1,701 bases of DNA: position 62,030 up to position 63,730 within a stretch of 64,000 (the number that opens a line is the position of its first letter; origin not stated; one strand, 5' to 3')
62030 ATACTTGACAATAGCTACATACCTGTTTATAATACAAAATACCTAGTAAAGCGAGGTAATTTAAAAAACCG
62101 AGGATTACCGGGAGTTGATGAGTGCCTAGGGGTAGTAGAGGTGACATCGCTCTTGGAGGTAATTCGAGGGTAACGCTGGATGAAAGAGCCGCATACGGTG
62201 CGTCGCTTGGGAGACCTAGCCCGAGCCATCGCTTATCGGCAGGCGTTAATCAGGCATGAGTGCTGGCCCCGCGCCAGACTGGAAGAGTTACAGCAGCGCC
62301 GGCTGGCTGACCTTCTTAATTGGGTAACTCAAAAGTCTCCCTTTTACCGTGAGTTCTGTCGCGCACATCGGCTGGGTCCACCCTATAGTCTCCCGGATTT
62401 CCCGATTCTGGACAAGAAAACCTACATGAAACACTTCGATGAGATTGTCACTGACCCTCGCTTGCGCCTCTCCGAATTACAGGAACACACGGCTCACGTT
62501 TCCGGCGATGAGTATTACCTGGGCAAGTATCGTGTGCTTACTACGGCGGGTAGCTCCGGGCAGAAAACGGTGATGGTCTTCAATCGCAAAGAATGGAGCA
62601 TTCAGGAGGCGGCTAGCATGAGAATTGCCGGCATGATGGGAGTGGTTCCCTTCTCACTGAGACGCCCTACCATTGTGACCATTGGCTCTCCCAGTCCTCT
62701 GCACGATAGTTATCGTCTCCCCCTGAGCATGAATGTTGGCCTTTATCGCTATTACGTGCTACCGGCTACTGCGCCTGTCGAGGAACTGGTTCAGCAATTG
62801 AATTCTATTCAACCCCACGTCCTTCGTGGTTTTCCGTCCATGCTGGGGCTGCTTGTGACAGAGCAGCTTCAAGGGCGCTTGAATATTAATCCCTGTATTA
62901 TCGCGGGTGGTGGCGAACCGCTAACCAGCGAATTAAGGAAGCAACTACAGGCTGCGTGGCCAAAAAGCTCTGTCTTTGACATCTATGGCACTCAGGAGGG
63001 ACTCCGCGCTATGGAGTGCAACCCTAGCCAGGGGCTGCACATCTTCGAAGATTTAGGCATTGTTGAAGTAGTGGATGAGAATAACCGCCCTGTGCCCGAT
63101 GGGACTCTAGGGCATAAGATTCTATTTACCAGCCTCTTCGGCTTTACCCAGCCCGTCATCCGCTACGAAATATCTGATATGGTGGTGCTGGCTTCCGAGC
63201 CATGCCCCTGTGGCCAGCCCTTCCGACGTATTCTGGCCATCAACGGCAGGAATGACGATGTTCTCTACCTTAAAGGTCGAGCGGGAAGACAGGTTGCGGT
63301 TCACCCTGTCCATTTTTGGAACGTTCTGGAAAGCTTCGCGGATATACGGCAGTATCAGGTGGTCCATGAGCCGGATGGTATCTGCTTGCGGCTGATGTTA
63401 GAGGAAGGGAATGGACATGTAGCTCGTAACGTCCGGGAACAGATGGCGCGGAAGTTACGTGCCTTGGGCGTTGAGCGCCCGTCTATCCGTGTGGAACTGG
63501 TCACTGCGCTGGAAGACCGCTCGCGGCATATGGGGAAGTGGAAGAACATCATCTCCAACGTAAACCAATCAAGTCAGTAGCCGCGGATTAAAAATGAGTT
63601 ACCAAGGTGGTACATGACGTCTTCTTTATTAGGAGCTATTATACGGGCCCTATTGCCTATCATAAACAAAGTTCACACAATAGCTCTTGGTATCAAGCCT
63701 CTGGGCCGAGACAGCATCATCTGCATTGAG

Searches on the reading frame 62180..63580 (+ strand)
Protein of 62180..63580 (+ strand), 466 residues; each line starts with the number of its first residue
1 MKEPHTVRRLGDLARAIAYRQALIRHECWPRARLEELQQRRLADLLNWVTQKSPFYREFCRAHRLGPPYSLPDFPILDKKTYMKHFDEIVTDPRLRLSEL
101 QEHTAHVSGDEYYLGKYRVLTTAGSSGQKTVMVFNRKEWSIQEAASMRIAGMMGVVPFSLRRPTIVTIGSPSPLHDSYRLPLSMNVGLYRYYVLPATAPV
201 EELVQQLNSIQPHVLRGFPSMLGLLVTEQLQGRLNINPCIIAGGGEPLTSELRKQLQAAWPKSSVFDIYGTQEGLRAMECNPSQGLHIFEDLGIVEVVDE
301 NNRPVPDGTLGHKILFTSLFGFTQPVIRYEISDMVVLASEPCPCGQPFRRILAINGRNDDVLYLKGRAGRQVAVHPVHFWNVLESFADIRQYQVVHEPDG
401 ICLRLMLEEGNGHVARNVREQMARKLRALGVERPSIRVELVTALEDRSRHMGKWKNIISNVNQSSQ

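Call 62: search_protein_families(library=pfam, proteins=[window:62180-63580:+], max_evalue=0.001)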
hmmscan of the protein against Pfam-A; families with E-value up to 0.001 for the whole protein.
window:62180-63580:+ (466 aa): 1 family
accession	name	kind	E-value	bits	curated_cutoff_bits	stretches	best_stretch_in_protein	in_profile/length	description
PF00501.34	AMP-binding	-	0.0002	20.7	29.9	1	200-311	245-370/384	AMP-binding enzyme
